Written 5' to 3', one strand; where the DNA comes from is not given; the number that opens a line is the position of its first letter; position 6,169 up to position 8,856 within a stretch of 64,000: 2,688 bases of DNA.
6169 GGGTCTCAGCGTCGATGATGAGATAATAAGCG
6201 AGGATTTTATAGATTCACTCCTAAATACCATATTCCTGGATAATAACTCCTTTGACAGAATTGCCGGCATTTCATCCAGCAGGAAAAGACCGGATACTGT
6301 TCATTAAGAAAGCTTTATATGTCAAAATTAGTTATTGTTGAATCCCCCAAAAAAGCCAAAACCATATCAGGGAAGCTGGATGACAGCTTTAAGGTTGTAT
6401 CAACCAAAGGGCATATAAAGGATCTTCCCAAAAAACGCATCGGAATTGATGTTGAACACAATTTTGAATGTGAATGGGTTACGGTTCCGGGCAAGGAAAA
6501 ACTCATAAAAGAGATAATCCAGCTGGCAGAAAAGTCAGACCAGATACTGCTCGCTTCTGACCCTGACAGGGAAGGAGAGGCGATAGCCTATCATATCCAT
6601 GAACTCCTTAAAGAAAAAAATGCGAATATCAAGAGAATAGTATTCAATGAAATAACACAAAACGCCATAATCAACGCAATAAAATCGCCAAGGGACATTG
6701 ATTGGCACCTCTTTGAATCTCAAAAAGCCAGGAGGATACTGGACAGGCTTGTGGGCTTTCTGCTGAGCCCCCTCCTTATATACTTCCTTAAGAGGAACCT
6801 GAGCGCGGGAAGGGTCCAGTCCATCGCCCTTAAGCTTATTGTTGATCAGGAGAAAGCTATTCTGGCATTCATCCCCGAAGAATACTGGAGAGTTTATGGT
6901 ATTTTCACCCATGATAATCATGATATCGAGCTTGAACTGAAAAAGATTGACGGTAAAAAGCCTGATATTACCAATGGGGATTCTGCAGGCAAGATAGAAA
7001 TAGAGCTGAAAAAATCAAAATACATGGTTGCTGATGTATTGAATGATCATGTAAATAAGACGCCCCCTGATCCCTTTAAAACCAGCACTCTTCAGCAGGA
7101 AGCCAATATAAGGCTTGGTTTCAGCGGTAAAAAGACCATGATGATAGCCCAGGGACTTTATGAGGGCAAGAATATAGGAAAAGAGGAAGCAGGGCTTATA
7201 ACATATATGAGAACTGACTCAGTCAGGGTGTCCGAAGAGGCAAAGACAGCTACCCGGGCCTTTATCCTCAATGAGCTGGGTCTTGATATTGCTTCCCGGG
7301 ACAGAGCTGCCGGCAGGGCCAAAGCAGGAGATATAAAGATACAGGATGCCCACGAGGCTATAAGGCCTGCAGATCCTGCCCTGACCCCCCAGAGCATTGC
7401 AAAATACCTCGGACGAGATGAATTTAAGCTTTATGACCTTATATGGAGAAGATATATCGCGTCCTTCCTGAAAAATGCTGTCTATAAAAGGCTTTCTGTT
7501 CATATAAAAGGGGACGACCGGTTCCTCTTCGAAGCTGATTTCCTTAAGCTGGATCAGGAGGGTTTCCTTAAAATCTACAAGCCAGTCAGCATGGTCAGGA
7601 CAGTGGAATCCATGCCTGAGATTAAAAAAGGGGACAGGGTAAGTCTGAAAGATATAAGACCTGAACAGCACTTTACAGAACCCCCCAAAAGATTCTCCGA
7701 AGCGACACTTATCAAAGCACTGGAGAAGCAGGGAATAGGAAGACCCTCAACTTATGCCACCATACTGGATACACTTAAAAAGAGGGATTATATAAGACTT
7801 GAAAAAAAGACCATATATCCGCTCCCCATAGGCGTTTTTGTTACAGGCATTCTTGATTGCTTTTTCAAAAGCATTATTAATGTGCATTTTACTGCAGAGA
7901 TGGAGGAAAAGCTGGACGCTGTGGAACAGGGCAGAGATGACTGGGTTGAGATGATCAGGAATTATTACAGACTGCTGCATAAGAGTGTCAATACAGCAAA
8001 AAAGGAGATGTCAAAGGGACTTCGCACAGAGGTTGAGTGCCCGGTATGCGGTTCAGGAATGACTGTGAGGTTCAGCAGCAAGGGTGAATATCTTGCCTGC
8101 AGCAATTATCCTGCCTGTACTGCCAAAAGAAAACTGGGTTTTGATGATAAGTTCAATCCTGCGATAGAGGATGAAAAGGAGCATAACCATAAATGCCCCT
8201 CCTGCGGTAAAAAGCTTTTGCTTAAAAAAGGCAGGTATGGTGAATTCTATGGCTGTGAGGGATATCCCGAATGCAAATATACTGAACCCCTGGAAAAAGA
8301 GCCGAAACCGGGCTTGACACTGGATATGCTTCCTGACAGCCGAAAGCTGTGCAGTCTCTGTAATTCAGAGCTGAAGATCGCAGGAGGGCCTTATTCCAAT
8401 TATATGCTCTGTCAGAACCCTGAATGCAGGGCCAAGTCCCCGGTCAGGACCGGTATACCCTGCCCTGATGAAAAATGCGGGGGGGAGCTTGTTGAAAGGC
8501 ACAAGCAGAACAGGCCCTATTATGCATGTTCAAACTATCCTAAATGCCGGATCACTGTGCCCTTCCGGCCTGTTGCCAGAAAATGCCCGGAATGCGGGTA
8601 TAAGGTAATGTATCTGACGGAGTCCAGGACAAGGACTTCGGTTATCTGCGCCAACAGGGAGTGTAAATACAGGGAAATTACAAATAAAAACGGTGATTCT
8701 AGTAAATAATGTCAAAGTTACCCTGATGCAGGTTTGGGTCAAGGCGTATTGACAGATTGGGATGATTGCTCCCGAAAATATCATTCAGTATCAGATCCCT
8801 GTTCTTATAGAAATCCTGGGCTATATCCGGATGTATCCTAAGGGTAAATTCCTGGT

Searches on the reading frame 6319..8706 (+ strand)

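Call 60: search_protein_families(library=pfam, proteins=[window:6319-8706:+], max_evalue=0.00001)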
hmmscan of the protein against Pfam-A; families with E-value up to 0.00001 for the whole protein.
window:6319-8706:+ (796 aa): 3 families
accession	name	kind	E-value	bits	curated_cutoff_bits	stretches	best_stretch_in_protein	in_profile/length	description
PF01131.25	Topoisom_bac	-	1e-111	374.3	35.1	1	127-546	2-410/411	DNA topoisomerase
PF01396.24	Zn_ribbon_Top1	-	4e-39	132.6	32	3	624-660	2-38/39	Topoisomerase DNA binding C4 zinc finger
PF01751.28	Toprim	-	2e-20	73.2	23.1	1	3-112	1-96/96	Toprim domain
